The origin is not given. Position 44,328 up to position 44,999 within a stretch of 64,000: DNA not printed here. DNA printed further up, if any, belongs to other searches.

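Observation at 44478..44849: Miniature beta-carbonic-anhydrase-like protein (123 aa) with CxDxR...HxxC signature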

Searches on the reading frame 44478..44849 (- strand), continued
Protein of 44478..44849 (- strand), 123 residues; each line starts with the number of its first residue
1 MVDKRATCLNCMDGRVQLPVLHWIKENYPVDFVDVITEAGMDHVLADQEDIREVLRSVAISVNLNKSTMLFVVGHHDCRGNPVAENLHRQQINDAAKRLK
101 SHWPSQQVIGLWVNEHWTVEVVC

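Call 67: fold_search(model_id=the predicted structure, library=pdb)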
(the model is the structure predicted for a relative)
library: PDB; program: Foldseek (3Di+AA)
matches with E <= 10: 1320; with E <= 0.001: 45
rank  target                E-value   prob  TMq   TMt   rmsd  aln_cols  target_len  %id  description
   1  1ddz_A                1.0e-05  1.00  0.28  0.16  20.5       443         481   11  X-RAY STRUCTURE OF A BETA-CARBONIC ANHYDRASE FROM THE RED ALGA, PORPHYRIDIUM PURPUREUM R-1 (released 2000-03-08)
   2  8zn5_K                1.0e-05  0.75  0.17  0.12  18.7       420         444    8  Crystal Structure of Designed Clock Protein KaiC (released 2025-04-16)
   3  4ijm_B                2.3e-05  0.89  0.20  0.13  17.9       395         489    8  Crystal structure of circadian clock protein KaiC A422V mutant (released 2013-02-13)
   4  3k0f_D                2.4e-05  0.85  0.20  0.13  17.8       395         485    7  Crystal structure of the phosphorylation-site double mutant T426A/T432A of the KaiC circadian clock protein (released 2010-03-31)
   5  4ijm_D                2.9e-05  0.91  0.22  0.14  17.3       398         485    8  Crystal structure of circadian clock protein KaiC A422V mutant (released 2013-02-13)
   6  3k0f_C                4.8e-05  0.92  0.22  0.14  18.0       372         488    8  Crystal structure of the phosphorylation-site double mutant T426A/T432A of the KaiC circadian clock protein (released 2010-03-31)
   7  4dug_C                4.8e-05  0.89  0.22  0.14  18.1       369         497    8  Crystal Structure of Circadian Clock Protein KaiC E318A Mutant (released 2012-03-14)
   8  3k0f_B                5.1e-05  0.85  0.20  0.13  17.9       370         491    8  Crystal structure of the phosphorylation-site double mutant T426A/T432A of the KaiC circadian clock protein (released 2010-03-31)
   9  1g5c_A                5.5e-05  1.00  0.35  0.52   4.3       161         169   15  CRYSTAL STRUCTURE OF THE 'CAB' TYPE BETA CLASS CARBONIC ANHYDRASE FROM METHANOBACTERIUM THERMOAUTOTROPHICUM (released 2001-04-04)
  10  8zn5_F                5.5e-05  0.72  0.18  0.12  17.2       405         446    7  Crystal Structure of Designed Clock Protein KaiC (released 2025-04-16)
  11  4dug_E                5.8e-05  0.77  0.20  0.12  17.4       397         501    9  Crystal Structure of Circadian Clock Protein KaiC E318A Mutant (released 2012-03-14)
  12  7s67_A                6.2e-05  0.77  0.20  0.13  19.4       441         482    7  Extended conformation of daytime state KaiC (released 2021-09-22)
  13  3s1a_B                8.0e-05  0.87  0.20  0.13  17.6       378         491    8  Crystal structure of the phosphorylation-site double mutant S431E/T432E of the KaiC circadian clock protein (released 2011-09-21)
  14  4ijm_E                9.6e-05  0.85  0.21  0.13  17.9       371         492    9  Crystal structure of circadian clock protein KaiC A422V mutant (released 2013-02-13)
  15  3k09_B                9.6e-05  0.80  0.20  0.13  18.2       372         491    9  Crystal structure of the phosphorylation-site mutant S431D of the KaiC circadian clock protein (released 2010-03-31)
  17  1g5c_F                1.3e-04  1.00  0.33  0.54   7.7       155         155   15  CRYSTAL STRUCTURE OF THE 'CAB' TYPE BETA CLASS CARBONIC ANHYDRASE FROM METHANOBACTERIUM THERMOAUTOTROPHICUM (released 2001-04-04)
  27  1g5c_B                2.3e-04  1.00  0.33  0.53   3.8       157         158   15  CRYSTAL STRUCTURE OF THE 'CAB' TYPE BETA CLASS CARBONIC ANHYDRASE FROM METHANOBACTERIUM THERMOAUTOTROPHICUM (released 2001-04-04)
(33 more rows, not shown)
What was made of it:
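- Closest known: Tandem-repeat beta-CA of Porphyridium purpureum. Same: 1ddz is the top structural match of the P0121 model (call 67).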

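Call 72: search_protein_families(library=ncbifam, proteins=[L049:5363-6637:+, L041:5001-5372:+, L049:5001-5357:+], max_evalue=1)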
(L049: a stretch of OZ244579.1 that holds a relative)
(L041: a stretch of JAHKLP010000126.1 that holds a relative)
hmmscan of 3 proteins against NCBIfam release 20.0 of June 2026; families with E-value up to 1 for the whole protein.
L049:5363-6637:+ (424 aa): 1 family
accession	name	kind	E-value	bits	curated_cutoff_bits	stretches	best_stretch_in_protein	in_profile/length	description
NF037982.1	Nramp_1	equivalog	1.7e-15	57.2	50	2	228-376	247-393/404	Nramp family divalent metal transporter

L041:5001-5372:+ (124 aa): 1 family
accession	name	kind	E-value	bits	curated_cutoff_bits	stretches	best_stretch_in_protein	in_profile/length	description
NF005322.0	PRK06853.1-2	equivalog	0.08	12.7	237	1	13-99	99-176/197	indolepyruvate oxidoreductase subunit beta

L049:5001-5357:+ (119 aa): 1 family
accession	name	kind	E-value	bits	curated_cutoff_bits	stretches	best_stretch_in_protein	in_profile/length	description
TIGR04295.1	B12_rSAM_oligo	hypoth_equivalog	0.15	10.7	400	1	34-112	297-368/422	TIGR04295 family B12-binding domain-containing radical SAM protein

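Call 73: search_protein_families(library=pfam, proteins=[L049:5363-6637:+, L041:5001-5372:+, L049:5001-5357:+, P0121, P0137, P0169, P0227], max_evalue=0.1)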
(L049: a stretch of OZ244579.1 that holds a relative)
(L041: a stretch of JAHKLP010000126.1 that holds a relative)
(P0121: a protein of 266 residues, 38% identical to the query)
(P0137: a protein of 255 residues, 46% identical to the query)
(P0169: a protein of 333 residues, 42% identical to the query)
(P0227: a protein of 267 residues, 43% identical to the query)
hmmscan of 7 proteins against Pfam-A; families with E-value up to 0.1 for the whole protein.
L049:5363-6637:+ (424 aa): 0 families

L041:5001-5372:+ (124 aa): 2 families
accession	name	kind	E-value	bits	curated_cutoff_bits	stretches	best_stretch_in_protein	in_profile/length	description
PF20393.3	Pro_CA_2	-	4.7e-47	159.7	30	1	1-124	1-125/125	Putative carbonic anhydrase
PF00484.24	Pro_CA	-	0.0037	18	25.7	1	9-106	4-97/156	Carbonic anhydrase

L049:5001-5357:+ (119 aa): 3 families
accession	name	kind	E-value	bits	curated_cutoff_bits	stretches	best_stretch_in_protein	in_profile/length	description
PF20393.3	Pro_CA_2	-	4e-46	156.7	30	1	1-117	4-122/125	Putative carbonic anhydrase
PF00484.24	Pro_CA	-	0.015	16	25.7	1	5-79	3-69/156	Carbonic anhydrase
PF16141.11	GH18_BT1044-like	-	0.078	12.6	28.7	1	64-102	34-73/325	Glycoside hydrolase family 18, BT1044-like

P0121 (266 aa): 2 families
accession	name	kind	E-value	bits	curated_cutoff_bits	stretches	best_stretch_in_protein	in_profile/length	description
PF20393.3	Pro_CA_2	-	3.4e-85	283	30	2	4-125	3-124/125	Putative carbonic anhydrase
PF00484.24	Pro_CA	-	0.00044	21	25.7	1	141-229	3-79/156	Carbonic anhydrase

P0137 (255 aa): 2 families
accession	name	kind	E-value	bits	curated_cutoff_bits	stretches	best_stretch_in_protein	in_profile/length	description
PF20393.3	Pro_CA_2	-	3.8e-35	121.3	30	1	131-252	2-124/125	Putative carbonic anhydrase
PF00072.30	Response_reg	-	2.5e-19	69.9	30.2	1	7-121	1-110/111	Response regulator receiver domain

P0169 (333 aa): 26 families (the best 25 are shown)
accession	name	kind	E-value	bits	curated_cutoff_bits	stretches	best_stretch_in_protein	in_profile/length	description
PF20393.3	Pro_CA_2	-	3.7e-49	166.5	30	1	10-131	3-124/125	Putative carbonic anhydrase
PF13847.12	Methyltransf_31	-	4.7e-21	75.4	27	1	171-285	2-114/145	Methyltransferase domain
PF13649.12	Methyltransf_25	-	2.8e-18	66.8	27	1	177-276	2-97/97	Methyltransferase domain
PF08241.18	Methyltransf_11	-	1.4e-17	64.5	21.2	1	177-279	1-94/95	Methyltransferase domain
PF01209.24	Ubie_methyltran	-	4.7e-14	52.7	20.1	1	163-287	38-158/233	ubiE/COQ5 methyltransferase family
PF08242.18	Methyltransf_12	-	1.3e-11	45.5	30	1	177-278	1-98/98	Methyltransferase domain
PF05175.20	MTS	-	1.9e-09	37.8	23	1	168-287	30-145/170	Methyltransferase small domain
PF03848.20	TehB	-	4.9e-08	33.1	20.4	1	170-323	28-175/193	Tellurite resistance protein TehB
PF05148.21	Methyltransf_8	-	9.3e-07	29.4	27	1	214-284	93-160/219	Hypothetical methyltransferase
PF01135.25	PCMT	-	1.5e-06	28.5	20.3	1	166-231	70-132/210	Protein-L-isoaspartate(D-aspartate) O-methyltransferase (PCMT)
PF02353.26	CMAS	-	4.4e-06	26.7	27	1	162-280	52-164/273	Mycolic acid cyclopropane synthetase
PF01189.24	Methyltr_RsmB-F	-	8.5e-06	26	27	1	172-236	8-72/199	16S rRNA methyltransferase RsmB/F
PF13679.12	Methyltransf_32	-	1.4e-05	25.5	27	1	172-246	25-105/143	Methyltransferase domain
PF00891.24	Methyltransf_2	-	0.0001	22.2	22.3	1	141-284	31-168/210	O-methyltransferase domain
PF02390.23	Methyltransf_4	-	0.00012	22.1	24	1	174-234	3-62/173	Putative methyltransferase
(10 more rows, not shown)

P0227 (267 aa): 2 families
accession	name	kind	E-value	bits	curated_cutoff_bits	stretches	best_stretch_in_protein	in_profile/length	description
PF20393.3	Pro_CA_2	-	4e-39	134.1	30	1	140-266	3-124/125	Putative carbonic anhydrase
PF05052.17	MerE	-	5.4e-06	26.7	22.8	1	30-77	19-65/75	MerE protein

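Call 76: search_protein_families(library=pfam, alignment_id=A7, max_evalue=0.001)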
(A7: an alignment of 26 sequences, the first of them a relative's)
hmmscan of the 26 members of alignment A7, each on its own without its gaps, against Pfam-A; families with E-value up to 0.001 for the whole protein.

A. member 1, P0130 (177 aa): 2 families
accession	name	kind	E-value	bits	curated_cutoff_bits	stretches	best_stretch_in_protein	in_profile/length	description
PF20393.3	Pro_CA_2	-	3.5e-42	144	30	1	48-169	3-124/125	Putative carbonic anhydrase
PF00484.24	Pro_CA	-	0.00046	20.9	25.7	0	94-129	34-69/156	Carbonic anhydrase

B. families by the number of members that match (of 26 scanned): 7 families
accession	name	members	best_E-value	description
PF20393.3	Pro_CA_2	26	3.7e-50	Putative carbonic anhydrase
PF00484.24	Pro_CA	2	0.00033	Carbonic anhydrase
PF01541.30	GIY-YIG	1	7.7e-16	GIY-YIG catalytic domain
PF02254.24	TrkA_N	1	2.3e-08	TrkA-N domain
PF24463.1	DUF7577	1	2.4e-05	Domain of unknown function (DUF7577)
PF13240.11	Zn_Ribbon_1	1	0.00015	zinc-ribbon domain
PF12773.13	DZR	1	0.00054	Double zinc ribbon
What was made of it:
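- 26 longer members show no recurrent partner domain (call 76).
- Tried and rejected: Scanning 26 longer relatives for recurrent fusion partners found none (call 76).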

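Call 77: find_homologous_proteins(query=L041:5389-6843:+, max_evalue=1e-20)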
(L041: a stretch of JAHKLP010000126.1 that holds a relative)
Query L041:5389-6843:+ (484 aa): 4604 proteins with E <= 1e-20 among 8000 candidates; the best 120 are listed.
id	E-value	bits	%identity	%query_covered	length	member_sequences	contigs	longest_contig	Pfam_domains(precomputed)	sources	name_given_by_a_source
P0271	0.0e+0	1090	99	100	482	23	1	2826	PF14010.13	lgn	-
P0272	2.6e-289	978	89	100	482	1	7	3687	PF14010.13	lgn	-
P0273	3.1e-287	971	89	100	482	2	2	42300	PF14010.13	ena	-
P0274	5.9e-284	960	87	100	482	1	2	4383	PF14010.13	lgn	-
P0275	1.4e-271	919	82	100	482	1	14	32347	PF14010.13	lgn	-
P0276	7.0e-271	917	82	100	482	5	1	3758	PF14010.13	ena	-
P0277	4.2e-267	905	81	100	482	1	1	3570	PF14010.13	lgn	-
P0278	1.2e-265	900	81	100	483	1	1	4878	PF14010.13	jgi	-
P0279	8.8e-257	871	78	100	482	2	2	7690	PF14010.13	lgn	-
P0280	4.5e-256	868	78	100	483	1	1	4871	PF14010.13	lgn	-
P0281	2.0e-254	863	77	100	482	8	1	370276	PF14010.13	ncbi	ncbi:MAG: phosphoenolpyruvate carboxylase [Methanobacterium formicicum]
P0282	2.8e-253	859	78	99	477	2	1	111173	PF14010.13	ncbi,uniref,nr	ncbi:phosphoenolpyruvate carboxylase [Methanobacterium formicicum DSM 3637]|uniref:Phosphoenolpyruva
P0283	2.0e-252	856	78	99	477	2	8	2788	PF14010.13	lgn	-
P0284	1.6e-247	840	75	99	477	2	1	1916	PF14010.13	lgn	-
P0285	5.5e-247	838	77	99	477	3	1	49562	PF14010.13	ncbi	ncbi:MAG: phosphoenolpyruvate carboxylase [Methanobacteriales archaeon Met13]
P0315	1.3e-220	751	67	99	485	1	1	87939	PF14010.13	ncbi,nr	ncbi:MAG: phosphoenolpyruvate carboxylase [Candidatus Omnitrophica bacterium]|nr:phosphoenolpyruvate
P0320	5.0e-220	749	66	99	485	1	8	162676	PF14010.13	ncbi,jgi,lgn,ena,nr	ncbi:MAG: phosphoenolpyruvate carboxylase [Candidatus Omnitrophica bacterium]|jgi:phosphoenolpyruvat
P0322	9.2e-220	749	66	100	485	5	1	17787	PF14010.13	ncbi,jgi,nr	ncbi:MAG: phosphoenolpyruvate carboxylase [Deltaproteobacteria bacterium]|nr:phosphoenolpyruvate car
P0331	2.7e-219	747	66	99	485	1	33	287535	PF14010.13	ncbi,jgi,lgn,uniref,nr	ncbi:phosphoenolpyruvate carboxylase [Methermicoccus shengliensis]|uniref:Phosphoenolpyruvate carbox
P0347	2.0e-218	744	65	100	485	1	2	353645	PF14010.13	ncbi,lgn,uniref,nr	ncbi:MAG TPA: phosphoenolpyruvate carboxylase [Candidatus Syntrophoarchaeum butanivorans]|uniref:Pho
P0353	4.5e-218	743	66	100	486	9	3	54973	PF14010.13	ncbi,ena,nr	ncbi:MAG: phosphoenolpyruvate carboxylase [Chloroflexi bacterium]|nr:phosphoenolpyruvate carboxylase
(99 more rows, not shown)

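Call 78: find_encoding_contigs(protein=P0320, flank=3000, max_places=3)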
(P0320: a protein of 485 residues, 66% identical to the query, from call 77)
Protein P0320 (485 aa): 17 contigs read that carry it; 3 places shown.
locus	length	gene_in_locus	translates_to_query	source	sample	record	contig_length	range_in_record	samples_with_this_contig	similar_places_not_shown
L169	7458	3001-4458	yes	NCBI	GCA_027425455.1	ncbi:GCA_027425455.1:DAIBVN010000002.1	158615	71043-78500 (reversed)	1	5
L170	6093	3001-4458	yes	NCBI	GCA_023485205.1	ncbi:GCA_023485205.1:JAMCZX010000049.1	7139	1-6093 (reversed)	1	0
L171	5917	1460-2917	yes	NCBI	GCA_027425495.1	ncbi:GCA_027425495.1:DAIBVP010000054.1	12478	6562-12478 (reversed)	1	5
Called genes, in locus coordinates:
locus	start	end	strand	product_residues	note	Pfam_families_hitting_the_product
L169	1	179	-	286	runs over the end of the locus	-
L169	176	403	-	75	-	-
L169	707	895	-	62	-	-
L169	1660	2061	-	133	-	-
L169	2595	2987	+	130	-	PF20393:Pro_CA_2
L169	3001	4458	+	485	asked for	PF14010:PEPcase_2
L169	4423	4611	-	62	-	-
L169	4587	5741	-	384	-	PF01264:Chorismate_synt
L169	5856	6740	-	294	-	PF01259:SAICAR_synt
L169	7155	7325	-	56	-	-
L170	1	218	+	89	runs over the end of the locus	PF00216:Bac_DNA_binding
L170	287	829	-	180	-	PF10502:Peptidase_S26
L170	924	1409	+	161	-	-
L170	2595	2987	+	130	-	PF20393:Pro_CA_2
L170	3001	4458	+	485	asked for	PF14010:PEPcase_2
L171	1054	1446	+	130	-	PF20393:Pro_CA_2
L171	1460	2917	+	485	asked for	PF14010:PEPcase_2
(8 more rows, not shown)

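Call 79: find_encoding_contigs(protein=P0315, flank=3000, max_places=2)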
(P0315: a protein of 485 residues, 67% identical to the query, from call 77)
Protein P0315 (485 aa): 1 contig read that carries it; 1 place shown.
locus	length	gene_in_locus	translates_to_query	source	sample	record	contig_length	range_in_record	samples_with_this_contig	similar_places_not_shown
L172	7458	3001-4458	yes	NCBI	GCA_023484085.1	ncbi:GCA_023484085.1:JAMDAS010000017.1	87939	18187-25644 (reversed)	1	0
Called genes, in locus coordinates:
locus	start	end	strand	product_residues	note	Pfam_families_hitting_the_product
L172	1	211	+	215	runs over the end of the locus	PF14622:Ribonucleas_3_3, PF00636:Ribonuclease_3, PF00035:dsrm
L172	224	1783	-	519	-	PF14849:YidC_periplas (weak), PF02096:60KD_IMP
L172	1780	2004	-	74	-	PF01809:YidD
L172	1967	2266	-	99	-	PF00825:Ribonuclease_P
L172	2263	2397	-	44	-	PF00468:Ribosomal_L34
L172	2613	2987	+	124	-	PF20393:Pro_CA_2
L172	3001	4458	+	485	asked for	PF14010:PEPcase_2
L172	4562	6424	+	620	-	PF01807:Zn_ribbon_DnaG, PF08275:DNAG_N, PF01751:Toprim, PF13155:Toprim_2, PF13662:Toprim_4, PF10410:DnaB_bind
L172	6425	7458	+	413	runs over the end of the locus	PF03979:Sigma70_r1_1, PF00140:Sigma70_r1_2 (weak), PF04542:Sigma70_r2, PF04539:Sigma70_r3, PF04545:Sigma70_r4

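Call 80: find_encoding_contigs(protein=P0282, flank=3000, max_places=2)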
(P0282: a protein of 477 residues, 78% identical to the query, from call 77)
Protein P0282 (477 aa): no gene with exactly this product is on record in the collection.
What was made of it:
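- Tried and rejected: Look-up of the M. formicicum PEPC failed because it is not on record (call 80).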

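Call 81: find_encoding_contigs(protein=P0331, flank=3000, max_places=2)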
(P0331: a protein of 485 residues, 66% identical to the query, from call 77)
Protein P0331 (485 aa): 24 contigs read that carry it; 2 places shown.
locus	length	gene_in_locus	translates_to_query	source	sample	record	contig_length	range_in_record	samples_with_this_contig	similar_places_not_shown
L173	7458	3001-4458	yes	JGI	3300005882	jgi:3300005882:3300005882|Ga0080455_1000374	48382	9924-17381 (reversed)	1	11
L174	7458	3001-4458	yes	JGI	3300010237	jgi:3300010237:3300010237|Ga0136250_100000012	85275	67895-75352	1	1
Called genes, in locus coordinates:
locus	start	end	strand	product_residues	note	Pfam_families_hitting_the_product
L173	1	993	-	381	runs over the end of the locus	PF01207:Dus, PF00977:His_biosynth (weak)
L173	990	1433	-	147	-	PF13404:HTH_AsnC-type (weak), PF22451:NirdL-like_HTH, PF17805:AsnC_trans_reg2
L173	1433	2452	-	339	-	PF04055:Radical_SAM, PF13186:SPASM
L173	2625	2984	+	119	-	PF20393:Pro_CA_2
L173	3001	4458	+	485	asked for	PF14010:PEPcase_2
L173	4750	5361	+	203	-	PF02632:BioY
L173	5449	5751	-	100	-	PF00118:Cpn60_TCP1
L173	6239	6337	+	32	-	-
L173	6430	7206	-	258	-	PF19810:HFX_2341_N, PF22665:WHD_DUF6293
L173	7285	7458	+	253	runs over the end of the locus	PF09171:AGOG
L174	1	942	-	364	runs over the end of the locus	PF01207:Dus, PF00977:His_biosynth (weak)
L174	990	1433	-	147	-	PF13404:HTH_AsnC-type (weak), PF22451:NirdL-like_HTH, PF17805:AsnC_trans_reg2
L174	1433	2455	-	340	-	PF04055:Radical_SAM, PF13186:SPASM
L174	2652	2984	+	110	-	PF20393:Pro_CA_2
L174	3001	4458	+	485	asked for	PF14010:PEPcase_2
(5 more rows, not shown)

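Call 82: find_encoding_contigs(protein=P0353, flank=3000, max_places=2)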
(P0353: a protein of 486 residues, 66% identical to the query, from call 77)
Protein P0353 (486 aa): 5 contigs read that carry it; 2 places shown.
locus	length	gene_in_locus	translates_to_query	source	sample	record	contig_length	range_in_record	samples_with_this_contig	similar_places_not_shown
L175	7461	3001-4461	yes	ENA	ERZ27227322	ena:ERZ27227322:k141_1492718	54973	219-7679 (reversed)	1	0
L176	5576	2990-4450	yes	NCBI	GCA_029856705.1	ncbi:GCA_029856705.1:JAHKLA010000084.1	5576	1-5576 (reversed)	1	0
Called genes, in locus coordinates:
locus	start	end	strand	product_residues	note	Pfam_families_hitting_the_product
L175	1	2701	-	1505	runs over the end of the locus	PF13115:YtkA (faint), PF13620:CarboxypepD_reg (faint)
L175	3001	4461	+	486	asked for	PF14010:PEPcase_2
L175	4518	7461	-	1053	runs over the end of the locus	?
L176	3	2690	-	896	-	?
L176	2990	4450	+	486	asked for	PF14010:PEPcase_2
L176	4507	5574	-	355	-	?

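Call 83: find_encoding_contigs(protein=P0347, flank=3000, max_places=2)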
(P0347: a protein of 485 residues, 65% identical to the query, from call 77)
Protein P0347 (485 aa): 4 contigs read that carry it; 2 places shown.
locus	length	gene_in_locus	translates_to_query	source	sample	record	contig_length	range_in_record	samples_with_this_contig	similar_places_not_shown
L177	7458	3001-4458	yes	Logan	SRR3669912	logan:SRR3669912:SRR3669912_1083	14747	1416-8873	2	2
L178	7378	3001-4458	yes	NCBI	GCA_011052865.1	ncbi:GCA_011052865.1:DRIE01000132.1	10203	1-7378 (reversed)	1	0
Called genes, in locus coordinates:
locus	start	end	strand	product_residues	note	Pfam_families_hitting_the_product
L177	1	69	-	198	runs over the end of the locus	PF13183:Fer4_8, PF13187:Fer4_9 (weak), PF13534:Fer4_17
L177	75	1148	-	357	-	PF04432:FrhB_FdhB_C (weak), PF13183:Fer4_8 (weak)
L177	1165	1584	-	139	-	PF02662:FlpD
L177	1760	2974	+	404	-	PF00919:UPF0004, PF04055:Radical_SAM, PF01938:TRAM (weak)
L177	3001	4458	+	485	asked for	PF14010:PEPcase_2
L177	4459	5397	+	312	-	PF01634:HisG, PF08029:HisG_C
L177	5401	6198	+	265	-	PF01875:Memo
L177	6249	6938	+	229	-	PF06745:ATPase, PF23442:DUF7125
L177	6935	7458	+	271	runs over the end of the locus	PF01513:NAD_kinase, PF20143:NAD_kinase_C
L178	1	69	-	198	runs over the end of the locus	PF13183:Fer4_8, PF13187:Fer4_9 (weak), PF13534:Fer4_17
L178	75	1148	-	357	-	PF04432:FrhB_FdhB_C (weak), PF13183:Fer4_8 (weak)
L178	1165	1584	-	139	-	PF02662:FlpD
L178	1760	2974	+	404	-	PF00919:UPF0004, PF04055:Radical_SAM, PF01938:TRAM (weak)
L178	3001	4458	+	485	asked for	PF14010:PEPcase_2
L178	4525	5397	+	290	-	PF01634:HisG, PF08029:HisG_C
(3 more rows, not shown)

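Call 84: find_encoding_contigs(protein=P0322, flank=3000, max_places=2)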
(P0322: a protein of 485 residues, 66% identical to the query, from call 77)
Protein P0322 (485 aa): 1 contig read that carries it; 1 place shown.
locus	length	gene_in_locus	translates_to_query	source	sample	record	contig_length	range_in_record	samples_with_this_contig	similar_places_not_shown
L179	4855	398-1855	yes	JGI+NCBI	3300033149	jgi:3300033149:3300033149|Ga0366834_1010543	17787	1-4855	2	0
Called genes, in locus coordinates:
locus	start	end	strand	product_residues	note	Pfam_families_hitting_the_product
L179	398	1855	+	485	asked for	PF14010:PEPcase_2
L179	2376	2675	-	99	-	-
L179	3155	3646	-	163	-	-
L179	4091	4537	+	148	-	PF13527:Acetyltransf_9 (faint), PF13673:Acetyltransf_10, PF00583:Acetyltransf_1, PF08445:FR47 (weak), PF13508:Acetyltransf_7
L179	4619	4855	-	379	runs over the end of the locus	PF00378:ECH_1, PF16113:ECH_2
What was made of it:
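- Starting from PEPC instead, 3 of 6 lineages looked up had it (calls 78-84).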
